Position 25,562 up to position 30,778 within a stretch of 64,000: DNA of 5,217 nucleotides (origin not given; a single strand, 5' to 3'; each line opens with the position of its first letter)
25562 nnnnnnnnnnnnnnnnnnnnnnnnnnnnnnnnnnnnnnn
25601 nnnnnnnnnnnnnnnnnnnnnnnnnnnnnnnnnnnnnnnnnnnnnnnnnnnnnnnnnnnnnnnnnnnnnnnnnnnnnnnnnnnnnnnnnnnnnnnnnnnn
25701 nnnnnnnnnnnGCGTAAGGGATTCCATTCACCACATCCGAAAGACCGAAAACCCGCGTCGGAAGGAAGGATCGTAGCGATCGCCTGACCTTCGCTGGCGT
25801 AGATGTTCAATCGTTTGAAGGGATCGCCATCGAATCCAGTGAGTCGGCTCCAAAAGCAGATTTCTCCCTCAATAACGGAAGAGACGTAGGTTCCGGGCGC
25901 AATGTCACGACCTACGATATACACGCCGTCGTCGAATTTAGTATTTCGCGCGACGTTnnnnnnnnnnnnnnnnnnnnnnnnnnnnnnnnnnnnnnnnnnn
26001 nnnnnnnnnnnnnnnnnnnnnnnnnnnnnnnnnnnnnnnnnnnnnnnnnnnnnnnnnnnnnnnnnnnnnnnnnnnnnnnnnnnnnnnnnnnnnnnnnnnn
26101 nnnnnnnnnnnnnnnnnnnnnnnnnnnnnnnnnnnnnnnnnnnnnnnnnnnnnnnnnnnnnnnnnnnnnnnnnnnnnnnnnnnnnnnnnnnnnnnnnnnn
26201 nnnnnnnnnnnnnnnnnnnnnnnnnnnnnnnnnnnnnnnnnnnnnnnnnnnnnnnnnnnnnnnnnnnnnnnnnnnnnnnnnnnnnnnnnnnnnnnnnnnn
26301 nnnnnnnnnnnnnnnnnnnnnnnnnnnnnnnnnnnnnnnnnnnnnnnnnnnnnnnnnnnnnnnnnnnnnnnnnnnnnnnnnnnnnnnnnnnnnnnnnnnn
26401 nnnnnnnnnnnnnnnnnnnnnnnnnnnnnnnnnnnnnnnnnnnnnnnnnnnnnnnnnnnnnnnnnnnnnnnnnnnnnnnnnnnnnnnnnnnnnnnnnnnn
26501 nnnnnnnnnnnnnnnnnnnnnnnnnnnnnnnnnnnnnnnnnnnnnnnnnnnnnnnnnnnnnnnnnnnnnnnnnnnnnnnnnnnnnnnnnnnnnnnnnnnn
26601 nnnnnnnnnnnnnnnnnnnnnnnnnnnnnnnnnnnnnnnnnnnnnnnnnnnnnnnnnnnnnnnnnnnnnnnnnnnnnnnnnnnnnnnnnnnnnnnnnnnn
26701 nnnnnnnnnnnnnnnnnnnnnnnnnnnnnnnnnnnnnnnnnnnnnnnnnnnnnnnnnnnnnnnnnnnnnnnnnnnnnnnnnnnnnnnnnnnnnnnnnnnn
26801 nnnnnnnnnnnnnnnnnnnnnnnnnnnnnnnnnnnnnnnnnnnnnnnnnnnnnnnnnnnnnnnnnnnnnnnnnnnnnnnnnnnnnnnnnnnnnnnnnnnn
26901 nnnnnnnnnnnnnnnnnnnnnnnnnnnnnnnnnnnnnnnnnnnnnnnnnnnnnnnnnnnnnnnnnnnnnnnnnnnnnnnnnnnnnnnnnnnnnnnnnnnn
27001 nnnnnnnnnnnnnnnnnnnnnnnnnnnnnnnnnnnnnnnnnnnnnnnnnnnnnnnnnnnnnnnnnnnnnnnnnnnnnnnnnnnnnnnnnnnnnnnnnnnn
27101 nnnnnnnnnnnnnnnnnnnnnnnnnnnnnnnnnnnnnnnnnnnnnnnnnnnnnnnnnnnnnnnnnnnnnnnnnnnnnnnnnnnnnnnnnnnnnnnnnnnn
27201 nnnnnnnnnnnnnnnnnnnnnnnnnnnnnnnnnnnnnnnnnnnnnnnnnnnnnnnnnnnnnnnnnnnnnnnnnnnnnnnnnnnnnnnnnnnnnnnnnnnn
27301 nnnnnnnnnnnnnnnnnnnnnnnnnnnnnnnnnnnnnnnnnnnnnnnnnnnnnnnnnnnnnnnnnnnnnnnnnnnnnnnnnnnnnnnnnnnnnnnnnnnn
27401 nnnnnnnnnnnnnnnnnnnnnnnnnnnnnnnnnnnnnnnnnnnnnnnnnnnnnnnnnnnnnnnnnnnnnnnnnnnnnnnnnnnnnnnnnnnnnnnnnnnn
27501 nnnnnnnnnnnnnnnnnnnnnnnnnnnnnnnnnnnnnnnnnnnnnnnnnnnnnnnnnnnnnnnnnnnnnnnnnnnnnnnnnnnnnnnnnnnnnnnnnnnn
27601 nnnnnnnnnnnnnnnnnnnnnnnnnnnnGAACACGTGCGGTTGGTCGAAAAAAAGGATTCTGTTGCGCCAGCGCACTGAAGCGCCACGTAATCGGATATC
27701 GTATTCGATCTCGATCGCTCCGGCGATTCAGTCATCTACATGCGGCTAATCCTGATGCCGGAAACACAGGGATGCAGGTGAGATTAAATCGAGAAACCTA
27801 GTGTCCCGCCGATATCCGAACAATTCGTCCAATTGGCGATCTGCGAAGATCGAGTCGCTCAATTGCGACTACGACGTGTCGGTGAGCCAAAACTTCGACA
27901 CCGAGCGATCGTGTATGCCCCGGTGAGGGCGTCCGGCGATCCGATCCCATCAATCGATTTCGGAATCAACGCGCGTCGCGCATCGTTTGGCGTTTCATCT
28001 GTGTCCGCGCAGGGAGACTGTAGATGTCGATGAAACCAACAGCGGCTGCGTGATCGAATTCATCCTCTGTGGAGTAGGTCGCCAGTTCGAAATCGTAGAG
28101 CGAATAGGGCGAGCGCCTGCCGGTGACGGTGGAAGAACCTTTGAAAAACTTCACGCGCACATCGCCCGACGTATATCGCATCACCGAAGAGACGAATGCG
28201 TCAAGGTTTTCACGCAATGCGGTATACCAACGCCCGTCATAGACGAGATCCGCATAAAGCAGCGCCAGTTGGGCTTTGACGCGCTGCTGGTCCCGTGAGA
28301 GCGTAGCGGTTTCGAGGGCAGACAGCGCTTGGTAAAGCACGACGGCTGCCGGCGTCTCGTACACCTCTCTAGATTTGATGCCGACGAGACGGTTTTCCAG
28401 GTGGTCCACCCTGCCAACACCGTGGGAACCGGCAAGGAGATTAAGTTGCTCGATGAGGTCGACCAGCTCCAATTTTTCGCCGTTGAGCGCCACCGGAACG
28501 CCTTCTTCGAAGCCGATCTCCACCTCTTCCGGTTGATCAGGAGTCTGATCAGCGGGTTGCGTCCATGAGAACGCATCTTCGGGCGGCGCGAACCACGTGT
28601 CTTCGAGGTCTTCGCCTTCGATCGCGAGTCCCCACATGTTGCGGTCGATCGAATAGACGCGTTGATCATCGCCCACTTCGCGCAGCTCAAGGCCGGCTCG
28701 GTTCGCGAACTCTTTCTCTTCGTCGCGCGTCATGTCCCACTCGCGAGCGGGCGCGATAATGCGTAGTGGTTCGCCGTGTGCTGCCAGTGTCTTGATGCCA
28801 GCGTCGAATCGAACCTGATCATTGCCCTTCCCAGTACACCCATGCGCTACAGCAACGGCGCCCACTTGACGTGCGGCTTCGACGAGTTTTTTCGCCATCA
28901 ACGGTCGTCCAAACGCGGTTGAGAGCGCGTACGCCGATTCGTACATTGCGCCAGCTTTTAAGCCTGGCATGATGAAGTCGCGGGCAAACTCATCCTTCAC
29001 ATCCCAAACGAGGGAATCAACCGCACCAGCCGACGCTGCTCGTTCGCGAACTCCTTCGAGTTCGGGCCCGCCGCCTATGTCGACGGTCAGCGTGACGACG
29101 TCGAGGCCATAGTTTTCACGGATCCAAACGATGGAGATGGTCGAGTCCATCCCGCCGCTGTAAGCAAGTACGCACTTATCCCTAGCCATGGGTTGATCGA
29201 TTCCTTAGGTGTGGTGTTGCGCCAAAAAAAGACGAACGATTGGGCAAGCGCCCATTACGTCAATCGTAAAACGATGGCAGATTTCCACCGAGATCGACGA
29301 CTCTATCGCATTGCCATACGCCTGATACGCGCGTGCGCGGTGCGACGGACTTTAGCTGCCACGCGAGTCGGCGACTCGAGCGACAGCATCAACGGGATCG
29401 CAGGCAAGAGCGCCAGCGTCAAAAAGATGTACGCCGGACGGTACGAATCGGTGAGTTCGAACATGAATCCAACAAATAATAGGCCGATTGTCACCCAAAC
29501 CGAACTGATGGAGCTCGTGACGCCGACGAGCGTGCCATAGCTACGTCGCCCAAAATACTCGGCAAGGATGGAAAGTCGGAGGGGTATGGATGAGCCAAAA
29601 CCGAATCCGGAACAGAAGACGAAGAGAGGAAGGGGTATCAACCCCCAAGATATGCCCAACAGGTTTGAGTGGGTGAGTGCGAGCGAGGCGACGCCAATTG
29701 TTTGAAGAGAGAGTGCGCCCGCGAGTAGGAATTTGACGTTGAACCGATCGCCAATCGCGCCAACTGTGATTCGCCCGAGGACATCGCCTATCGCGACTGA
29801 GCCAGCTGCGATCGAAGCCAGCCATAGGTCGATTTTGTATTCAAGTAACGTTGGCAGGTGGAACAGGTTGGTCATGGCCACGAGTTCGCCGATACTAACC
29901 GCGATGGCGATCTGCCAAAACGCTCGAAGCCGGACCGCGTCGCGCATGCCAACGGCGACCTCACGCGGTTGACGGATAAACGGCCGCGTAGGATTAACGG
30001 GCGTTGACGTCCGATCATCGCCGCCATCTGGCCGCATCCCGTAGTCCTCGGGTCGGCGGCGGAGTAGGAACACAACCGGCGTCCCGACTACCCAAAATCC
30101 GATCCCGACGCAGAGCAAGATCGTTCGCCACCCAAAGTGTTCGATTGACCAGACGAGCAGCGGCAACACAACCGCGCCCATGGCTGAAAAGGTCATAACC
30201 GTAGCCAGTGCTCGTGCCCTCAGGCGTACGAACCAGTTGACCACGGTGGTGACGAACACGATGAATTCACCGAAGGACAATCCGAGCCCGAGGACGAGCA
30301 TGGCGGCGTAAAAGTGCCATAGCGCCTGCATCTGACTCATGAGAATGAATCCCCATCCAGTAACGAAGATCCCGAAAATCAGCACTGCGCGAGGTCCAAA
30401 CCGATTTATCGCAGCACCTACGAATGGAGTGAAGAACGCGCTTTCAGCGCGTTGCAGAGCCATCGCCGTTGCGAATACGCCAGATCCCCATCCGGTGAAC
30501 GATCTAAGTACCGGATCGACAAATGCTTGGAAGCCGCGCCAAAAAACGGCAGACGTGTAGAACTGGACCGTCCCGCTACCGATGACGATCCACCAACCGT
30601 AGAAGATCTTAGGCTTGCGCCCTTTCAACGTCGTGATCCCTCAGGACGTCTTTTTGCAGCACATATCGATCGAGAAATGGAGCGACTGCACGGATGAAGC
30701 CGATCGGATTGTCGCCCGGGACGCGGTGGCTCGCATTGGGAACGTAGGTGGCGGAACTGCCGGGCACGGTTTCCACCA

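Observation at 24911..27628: Secreted ~900-aa protein made of ten tandem two-cysteine modules with no family I can name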

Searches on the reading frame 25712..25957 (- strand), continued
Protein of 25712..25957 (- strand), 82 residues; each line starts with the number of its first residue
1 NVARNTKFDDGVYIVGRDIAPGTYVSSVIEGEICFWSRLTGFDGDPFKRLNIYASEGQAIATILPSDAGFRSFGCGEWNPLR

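Call 68: search_protein_families(library=phrogs, proteins=[P0054, P0056, P0067, P0063], max_evalue=0.01)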
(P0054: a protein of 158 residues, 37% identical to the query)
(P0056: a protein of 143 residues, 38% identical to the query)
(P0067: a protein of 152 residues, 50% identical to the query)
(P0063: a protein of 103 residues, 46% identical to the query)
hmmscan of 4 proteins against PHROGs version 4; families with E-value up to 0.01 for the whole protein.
P0054 (158 aa): 2 families
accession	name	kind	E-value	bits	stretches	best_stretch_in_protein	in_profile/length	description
phrog_17706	-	moron, auxiliary metabolic gene and host takeover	3.2e-06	28.3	1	92-157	49-118/121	membrane protein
phrog_14498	-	unknown function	6.7e-05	24.2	0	6-63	26-88/103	-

P0056 (143 aa): 2 families
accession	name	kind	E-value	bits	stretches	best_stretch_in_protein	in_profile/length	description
phrog_17706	-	moron, auxiliary metabolic gene and host takeover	1e-06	29.9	1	7-61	59-119/121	membrane protein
phrog_14498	-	unknown function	5.5e-06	27.6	1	59-109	12-62/103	-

P0067 (152 aa): 3 families
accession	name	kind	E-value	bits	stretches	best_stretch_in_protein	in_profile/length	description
phrog_17706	-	moron, auxiliary metabolic gene and host takeover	6.3e-06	27.4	1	74-151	37-118/121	membrane protein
phrog_14498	-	unknown function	5e-05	24.6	1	55-115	6-63/103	-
phrog_32160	-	unknown function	0.0046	17.9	1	64-126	37-99/216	-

P0063 (103 aa): 1 family
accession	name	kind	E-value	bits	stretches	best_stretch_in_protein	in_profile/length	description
phrog_17706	-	moron, auxiliary metabolic gene and host takeover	0.0086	17.3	0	34-101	41-116/121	membrane protein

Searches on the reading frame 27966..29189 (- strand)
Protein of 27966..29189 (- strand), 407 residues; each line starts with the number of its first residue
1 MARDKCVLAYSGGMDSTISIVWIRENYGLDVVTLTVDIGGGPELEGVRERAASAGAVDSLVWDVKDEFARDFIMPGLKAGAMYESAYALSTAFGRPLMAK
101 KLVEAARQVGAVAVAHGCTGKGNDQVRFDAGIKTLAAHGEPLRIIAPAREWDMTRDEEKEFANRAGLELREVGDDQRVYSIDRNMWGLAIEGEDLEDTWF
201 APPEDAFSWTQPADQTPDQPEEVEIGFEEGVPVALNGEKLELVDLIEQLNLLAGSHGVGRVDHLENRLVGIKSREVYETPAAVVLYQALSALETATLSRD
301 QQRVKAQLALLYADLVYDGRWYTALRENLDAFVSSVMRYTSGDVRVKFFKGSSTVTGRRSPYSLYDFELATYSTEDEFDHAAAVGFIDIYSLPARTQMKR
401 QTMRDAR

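Call 11: search_protein_families(library=ncbifam, proteins=[window:27966-29189:-], max_evalue=0.00001)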
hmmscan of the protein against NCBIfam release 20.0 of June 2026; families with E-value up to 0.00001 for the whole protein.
window:27966-29189:- (407 aa): 6 families
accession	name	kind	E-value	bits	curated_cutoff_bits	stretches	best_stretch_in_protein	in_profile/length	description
NF001770.0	PRK00509.1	equivalog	2.4e-157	524.1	334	1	3-401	4-398/401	argininosuccinate synthase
TIGR00032.1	argG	equivalog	1e-138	463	268.2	1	5-397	1-389/394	argininosuccinate synthase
NF010392.0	PRK13820.1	equivalog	1.1e-123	413.2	512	1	4-400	3-391/395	argininosuccinate synthase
NF003385.0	PRK04527.1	equivalog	5.9e-74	249.1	603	1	2-392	2-387/401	argininosuccinate synthase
NF038212.1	argG_rel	exception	1.6e-59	201.6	425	1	5-365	16-368/381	argininosuccinate synthase-related protein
NF003779.0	PRK05370.1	equivalog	2.2e-39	135.6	657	1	5-368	13-385/448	argininosuccinate synthase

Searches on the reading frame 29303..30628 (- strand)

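Call 11: search_protein_families(library=ncbifam, proteins=[window:29303-30628:-], max_evalue=0.00001)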
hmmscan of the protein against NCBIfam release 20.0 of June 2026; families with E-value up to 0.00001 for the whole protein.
window:29303-30628:- (441 aa): 9 families
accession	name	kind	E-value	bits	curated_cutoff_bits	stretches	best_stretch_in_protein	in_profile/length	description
NF049980.1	SfMCT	equivalog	5.1e-27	94.5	320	1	12-403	2-375/378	L-lactate MFS transporter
NF038246.1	bile_salt_MFS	equivalog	7.8e-17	61.2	400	1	58-407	49-393/408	conjugated bile salt MFS transporter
TIGR00881.1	2A0104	subfamily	6.3e-14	51.8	407.75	1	70-208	50-190/379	phosphoglycerate transporter protein PgtP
TIGR00893.1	2A0114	subfamily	1.5e-11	43.9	395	1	65-407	44-388/399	D-galactonate transporter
TIGR00890.1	2A0111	subfamily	3.5e-11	42.7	374.85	1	12-385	2-350/377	oxalate/formate antiport family MFS transporter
TIGR04259.1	oxa_formateAnti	equivalog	9.8e-11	41.1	335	1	13-288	2-264/405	oxalate/formate MFS antiporter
TIGR00892.1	2A0113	subfamily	6e-08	31.8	586.1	1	13-429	18-433/455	monocarboxylate transporter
NF003024.0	PRK03893.1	subfamily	1.1e-07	31.1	604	1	69-194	75-197/497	sialate:H+ symport family MFS transporter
TIGR00895.1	2A0115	subfamily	8.6e-07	28.2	418.55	0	278-393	61-168/398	aromatic acid/H+ symport family MFS transporter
